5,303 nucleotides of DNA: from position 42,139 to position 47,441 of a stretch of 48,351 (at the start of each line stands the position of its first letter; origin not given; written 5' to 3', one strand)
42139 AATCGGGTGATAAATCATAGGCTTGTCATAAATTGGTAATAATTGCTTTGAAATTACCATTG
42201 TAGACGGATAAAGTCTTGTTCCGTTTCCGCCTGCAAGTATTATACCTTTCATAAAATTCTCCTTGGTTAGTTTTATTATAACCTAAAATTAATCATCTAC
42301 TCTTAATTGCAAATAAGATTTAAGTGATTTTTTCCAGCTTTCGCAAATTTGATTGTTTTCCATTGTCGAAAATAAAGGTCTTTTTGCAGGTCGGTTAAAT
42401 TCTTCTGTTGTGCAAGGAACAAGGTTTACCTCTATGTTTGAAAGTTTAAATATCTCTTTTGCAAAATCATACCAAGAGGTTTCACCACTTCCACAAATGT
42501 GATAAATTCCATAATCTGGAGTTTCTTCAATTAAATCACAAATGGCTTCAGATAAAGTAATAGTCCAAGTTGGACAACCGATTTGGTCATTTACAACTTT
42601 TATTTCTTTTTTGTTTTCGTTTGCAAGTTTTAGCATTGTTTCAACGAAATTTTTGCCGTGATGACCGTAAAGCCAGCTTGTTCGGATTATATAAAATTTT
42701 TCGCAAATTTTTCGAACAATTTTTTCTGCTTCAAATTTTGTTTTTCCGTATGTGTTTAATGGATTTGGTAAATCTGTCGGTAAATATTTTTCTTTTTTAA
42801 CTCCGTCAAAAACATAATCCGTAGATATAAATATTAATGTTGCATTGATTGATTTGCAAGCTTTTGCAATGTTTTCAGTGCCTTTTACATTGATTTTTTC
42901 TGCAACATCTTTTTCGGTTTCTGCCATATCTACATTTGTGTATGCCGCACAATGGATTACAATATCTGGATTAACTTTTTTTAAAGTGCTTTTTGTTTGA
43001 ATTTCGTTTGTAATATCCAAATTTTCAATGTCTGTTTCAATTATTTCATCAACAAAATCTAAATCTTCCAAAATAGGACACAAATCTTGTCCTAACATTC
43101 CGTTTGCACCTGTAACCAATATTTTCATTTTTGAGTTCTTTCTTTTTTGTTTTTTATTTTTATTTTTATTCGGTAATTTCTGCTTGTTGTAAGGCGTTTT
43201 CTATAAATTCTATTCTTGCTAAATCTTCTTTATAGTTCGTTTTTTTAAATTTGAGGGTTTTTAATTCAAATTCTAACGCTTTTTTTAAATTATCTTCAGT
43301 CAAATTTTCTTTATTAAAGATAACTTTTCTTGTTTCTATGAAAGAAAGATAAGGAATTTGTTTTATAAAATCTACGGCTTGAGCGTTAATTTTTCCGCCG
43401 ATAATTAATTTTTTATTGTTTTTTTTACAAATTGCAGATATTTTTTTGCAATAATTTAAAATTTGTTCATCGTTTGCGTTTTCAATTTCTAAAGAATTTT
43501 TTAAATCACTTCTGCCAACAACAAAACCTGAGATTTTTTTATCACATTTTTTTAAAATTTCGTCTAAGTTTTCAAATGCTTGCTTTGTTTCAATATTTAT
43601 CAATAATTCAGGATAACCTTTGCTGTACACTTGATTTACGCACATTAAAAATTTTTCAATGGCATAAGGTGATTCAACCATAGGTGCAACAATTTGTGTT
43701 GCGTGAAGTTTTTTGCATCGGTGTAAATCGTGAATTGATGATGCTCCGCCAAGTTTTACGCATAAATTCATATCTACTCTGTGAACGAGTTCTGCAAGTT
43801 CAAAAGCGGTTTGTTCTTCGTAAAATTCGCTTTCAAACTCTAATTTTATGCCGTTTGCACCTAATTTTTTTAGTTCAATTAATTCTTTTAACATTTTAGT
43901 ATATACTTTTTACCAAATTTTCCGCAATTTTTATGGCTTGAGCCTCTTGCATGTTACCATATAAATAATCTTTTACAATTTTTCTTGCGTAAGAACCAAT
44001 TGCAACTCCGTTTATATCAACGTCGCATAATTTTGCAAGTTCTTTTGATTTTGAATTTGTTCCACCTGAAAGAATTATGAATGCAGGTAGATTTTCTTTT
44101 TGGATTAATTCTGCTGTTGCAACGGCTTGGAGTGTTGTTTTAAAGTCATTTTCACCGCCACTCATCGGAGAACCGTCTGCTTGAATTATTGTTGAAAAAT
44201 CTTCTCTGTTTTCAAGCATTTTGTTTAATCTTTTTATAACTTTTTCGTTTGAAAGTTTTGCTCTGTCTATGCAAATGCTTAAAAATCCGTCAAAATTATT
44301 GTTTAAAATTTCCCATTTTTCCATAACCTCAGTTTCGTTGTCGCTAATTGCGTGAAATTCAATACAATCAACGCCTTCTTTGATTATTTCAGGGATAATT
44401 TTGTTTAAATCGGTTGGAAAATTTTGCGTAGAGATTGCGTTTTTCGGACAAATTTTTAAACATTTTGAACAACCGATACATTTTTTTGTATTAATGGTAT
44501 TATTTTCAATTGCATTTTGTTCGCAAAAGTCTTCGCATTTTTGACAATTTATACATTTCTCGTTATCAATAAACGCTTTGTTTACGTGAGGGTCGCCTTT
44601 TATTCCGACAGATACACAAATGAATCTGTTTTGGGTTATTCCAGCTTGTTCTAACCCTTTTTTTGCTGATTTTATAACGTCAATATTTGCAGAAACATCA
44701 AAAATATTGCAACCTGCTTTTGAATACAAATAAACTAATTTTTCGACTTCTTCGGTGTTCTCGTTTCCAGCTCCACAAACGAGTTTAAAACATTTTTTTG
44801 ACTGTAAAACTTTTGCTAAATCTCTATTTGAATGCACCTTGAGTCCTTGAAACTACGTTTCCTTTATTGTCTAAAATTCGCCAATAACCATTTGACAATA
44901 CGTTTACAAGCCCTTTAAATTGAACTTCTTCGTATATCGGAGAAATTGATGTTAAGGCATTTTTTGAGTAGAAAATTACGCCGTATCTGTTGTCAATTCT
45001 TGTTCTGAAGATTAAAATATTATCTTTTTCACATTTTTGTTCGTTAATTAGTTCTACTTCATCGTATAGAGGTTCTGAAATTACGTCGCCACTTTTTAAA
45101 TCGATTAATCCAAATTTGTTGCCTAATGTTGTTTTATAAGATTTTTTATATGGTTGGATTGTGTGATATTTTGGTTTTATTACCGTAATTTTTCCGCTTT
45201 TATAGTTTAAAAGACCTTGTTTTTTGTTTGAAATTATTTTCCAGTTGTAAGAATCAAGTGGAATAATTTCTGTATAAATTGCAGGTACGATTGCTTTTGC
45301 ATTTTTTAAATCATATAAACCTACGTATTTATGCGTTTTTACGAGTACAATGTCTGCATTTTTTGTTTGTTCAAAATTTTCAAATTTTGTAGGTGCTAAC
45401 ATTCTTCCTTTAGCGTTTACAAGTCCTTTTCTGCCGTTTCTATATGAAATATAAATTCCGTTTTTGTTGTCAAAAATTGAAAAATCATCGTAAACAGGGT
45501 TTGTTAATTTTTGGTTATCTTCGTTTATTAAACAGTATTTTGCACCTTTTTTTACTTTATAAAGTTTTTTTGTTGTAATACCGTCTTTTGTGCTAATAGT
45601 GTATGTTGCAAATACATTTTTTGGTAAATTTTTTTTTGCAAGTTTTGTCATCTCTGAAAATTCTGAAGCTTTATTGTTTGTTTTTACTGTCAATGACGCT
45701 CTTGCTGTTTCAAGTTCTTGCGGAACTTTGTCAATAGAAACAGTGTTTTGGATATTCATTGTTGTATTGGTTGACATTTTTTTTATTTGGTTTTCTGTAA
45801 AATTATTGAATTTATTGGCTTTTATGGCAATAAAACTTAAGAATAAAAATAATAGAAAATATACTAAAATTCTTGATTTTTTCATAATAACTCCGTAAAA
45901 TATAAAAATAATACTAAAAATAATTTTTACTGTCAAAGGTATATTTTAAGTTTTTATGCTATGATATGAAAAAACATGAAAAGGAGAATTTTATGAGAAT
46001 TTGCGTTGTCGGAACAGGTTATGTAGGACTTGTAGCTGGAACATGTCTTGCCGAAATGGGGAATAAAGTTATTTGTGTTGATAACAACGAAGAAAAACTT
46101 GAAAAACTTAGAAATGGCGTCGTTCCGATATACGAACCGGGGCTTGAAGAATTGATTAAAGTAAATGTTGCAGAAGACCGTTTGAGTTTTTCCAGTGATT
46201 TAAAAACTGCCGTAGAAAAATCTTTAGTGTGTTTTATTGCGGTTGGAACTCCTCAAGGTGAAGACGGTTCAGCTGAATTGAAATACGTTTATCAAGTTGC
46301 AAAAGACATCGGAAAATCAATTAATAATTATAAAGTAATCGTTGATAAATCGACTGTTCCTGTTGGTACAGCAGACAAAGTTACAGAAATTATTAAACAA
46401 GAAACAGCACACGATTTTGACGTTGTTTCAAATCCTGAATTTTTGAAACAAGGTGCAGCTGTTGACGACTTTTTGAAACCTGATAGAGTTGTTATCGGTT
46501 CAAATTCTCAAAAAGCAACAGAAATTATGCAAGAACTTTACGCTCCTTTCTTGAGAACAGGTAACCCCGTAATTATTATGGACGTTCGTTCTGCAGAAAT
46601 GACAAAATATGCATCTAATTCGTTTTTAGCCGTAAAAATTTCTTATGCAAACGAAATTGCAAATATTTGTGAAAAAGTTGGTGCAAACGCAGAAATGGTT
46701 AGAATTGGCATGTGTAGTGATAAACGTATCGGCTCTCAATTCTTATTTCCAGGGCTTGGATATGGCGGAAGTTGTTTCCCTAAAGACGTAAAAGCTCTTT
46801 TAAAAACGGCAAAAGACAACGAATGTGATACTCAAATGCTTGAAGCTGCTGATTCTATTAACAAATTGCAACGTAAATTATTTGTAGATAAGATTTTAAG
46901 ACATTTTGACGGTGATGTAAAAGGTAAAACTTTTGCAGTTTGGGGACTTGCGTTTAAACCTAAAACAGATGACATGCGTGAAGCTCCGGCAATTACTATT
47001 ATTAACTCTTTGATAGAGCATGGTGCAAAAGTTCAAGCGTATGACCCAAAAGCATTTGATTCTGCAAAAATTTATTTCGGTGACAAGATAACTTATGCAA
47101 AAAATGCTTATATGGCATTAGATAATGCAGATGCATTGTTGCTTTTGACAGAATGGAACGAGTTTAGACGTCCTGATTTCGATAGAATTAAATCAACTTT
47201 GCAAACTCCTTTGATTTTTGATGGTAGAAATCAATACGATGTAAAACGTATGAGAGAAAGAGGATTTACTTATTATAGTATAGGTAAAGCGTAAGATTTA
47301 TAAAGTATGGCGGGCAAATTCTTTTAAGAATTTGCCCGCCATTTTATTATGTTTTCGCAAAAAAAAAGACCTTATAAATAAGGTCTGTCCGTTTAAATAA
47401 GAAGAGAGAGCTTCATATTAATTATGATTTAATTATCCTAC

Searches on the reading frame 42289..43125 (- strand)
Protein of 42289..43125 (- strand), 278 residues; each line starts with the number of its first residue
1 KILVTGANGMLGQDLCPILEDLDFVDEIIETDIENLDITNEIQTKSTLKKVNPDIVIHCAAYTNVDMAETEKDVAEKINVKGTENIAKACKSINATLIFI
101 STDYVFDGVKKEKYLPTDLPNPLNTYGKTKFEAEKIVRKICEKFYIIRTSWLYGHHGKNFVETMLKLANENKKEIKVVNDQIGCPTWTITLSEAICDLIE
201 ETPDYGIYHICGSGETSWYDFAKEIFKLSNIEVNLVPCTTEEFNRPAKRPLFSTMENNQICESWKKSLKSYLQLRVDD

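Call 30: search_protein_families(library=pfam, proteins=[window:42289-43125:-], max_evalue=0.001)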
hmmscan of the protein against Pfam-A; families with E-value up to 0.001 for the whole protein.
window:42289-43125:- (278 aa): 6 families
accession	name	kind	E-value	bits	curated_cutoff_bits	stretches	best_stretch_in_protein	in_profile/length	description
PF04321.23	RmlD_sub_bind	-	3.5e-97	325.4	27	1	1-270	2-273/287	RmlD substrate binding domain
PF01370.27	Epimerase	-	1.5e-25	90.4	20.9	1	2-179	1-203/240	NAD dependent epimerase/dehydratase family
PF07993.18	NAD_binding_4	-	2.2e-14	53.7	20.1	1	52-155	88-210/258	Male sterility protein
PF02719.21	Polysacc_synt_2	-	7.9e-13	48.7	20.2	1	37-140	62-152/293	Polysaccharide biosynthesis protein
PF01073.25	3Beta_HSD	-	1.5e-12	47.6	22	1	4-181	2-210/280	3-beta hydroxysteroid dehydrogenase/isomerase family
PF16363.11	GDP_Man_Dehyd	-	4.6e-12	46.5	27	1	33-157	56-185/332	GDP-mannose 4,6 dehydratase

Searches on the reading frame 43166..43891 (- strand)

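Call 63: search_protein_families(library=pfam, proteins=[window:43166-43891:-], max_evalue=0.001)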
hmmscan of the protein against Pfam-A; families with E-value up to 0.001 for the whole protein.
window:43166-43891:- (241 aa): 2 families
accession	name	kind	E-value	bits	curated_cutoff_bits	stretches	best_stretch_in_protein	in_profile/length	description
PF03328.21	HpcH_HpaI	-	1.6e-09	37.8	25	1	54-159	76-184/221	HpcH/HpaI aldolase/citrate lyase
PF00224.27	PK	-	0.00076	19.1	30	0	96-164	220-279/328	Pyruvate kinase, barrel domain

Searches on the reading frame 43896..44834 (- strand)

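Call 63: search_protein_families(library=pfam, proteins=[window:43896-44834:-], max_evalue=0.001)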
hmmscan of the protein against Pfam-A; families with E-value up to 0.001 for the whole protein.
window:43896-44834:- (312 aa): 13 families
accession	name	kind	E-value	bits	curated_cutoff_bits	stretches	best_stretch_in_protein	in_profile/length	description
PF12617.14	LdpA_C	-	3.4e-19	69.6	22.2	1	150-299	2-159/184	Light dependent period A C-terminal domain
PF00037.32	Fer4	-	6.2e-13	48.4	21.1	2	113-135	2-24/24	4Fe-4S binding domain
PF14697.11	Fer4_21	-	4.5e-10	39.9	35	1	87-135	1-58/59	4Fe-4S dicluster domain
PF12838.12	Fer4_7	-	2.1e-09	38.1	27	1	118-139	1-22/52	4Fe-4S dicluster domain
PF13187.11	Fer4_9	-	1.1e-08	35.4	27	1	118-142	1-25/52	4Fe-4S dicluster domain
PF12837.12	Fer4_6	-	4.4e-08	33.2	25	1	113-134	3-24/24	4Fe-4S binding domain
PF25160.1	LdpA_Fe-S-bd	-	7.6e-08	32.5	27.6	1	97-138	5-47/49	LdpA Fe-S cluster-binding domain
PF12797.12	Fer4_2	-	1.1e-07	31.8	24.5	0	114-130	5-21/22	4Fe-4S binding domain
PF13237.11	Fer4_10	-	1.7e-07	31.5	25.5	1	88-130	3-53/53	4Fe-4S dicluster domain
PF13484.11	Fer4_16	-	2e-07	32.1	30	1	118-152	1-35/66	4Fe-4S double cluster binding domain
PF12800.12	Fer4_4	-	4.5e-05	23.9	24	0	92-105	2-15/17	4Fe-4S binding domain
PF13183.11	Fer4_8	-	0.00014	22.8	27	0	117-136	3-22/68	4Fe-4S dicluster domain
PF12798.12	Fer4_3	-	0.0004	21.5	27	0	119-133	1-15/15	4Fe-4S binding domain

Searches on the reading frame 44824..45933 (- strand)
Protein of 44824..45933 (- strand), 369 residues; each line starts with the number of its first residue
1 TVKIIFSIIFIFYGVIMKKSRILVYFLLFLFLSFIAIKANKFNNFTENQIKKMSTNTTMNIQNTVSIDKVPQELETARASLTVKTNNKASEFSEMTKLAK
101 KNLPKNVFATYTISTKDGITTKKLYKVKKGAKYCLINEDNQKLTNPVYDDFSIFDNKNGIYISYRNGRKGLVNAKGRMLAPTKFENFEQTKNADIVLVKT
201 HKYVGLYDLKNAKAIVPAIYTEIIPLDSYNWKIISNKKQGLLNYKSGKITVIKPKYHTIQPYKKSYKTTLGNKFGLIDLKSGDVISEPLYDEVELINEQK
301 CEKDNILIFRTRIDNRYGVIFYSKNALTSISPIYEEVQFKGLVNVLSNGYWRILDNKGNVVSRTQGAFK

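Call 63: search_protein_families(library=pfam, proteins=[window:44824-45933:-], max_evalue=0.001)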
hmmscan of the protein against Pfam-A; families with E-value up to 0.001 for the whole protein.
window:44824-45933:- (369 aa): 1 family
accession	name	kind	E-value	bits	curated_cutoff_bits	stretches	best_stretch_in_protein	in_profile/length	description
PF14903.11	WG_beta_rep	-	7.3e-07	29.6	25.6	0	274-298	1-24/35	WG containing repeat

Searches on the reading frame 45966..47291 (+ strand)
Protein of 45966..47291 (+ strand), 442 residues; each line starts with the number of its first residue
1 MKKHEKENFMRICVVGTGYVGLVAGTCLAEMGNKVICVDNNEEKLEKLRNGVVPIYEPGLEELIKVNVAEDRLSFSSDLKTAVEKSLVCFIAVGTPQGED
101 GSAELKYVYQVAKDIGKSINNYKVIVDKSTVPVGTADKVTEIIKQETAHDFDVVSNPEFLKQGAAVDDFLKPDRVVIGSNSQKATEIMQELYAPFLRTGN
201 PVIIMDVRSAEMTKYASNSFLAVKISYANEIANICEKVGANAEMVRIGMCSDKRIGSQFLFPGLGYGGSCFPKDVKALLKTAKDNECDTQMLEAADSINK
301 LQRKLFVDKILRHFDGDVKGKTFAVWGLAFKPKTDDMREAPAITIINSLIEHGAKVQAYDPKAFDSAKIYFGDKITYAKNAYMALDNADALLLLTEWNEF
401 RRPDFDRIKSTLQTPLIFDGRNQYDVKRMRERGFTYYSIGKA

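Call 63: search_protein_families(library=pfam, proteins=[window:45966-47291:+], max_evalue=0.001)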
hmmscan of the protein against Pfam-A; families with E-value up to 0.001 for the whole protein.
window:45966-47291:+ (442 aa): 10 families
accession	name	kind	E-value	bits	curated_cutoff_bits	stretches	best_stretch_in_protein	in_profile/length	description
PF03721.20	UDPG_MGDP_dh_N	-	1.3e-67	227.4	27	1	10-191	1-187/187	UDP-glucose/GDP-mannose dehydrogenase family, NAD binding domain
PF00984.24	UDPG_MGDP_dh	-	1.6e-37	127.9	25.4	1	208-300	1-93/94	UDP-glucose/GDP-mannose dehydrogenase family, central domain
PF03720.21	UDPG_MGDP_dh_C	-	2.2e-35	121.6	30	1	324-425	1-102/103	UDP-glucose/GDP-mannose dehydrogenase family, UDP binding domain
PF03446.21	NAD_binding_2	-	1.2e-05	25.8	21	0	11-152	1-116/161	NAD binding domain of 6-phosphogluconate dehydrogenase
PF02558.23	ApbA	-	7e-05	22.9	22.2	1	12-68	1-56/150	Ketopantoate reductase PanE/ApbA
PF03807.23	F420_oxidored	-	0.00017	22.5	21.6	0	11-93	1-67/94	NADP oxidoreductase coenzyme F420-dependent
PF02254.24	TrkA_N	-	0.00026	21.7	23.8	0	12-55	1-44/116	TrkA-N domain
PF01262.27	AlaDh_PNT_C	-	0.00043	20.2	23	0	11-50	30-69/214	Alanine dehydrogenase/PNT, C-terminal domain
PF00070.33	Pyr_redox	-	0.00048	21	22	0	11-53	1-43/82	Pyridine nucleotide-disulphide oxidoreductase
PF02737.24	3HCDH_N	-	0.00063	20.1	22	0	12-88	2-82/180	3-hydroxyacyl-CoA dehydrogenase, NAD binding domain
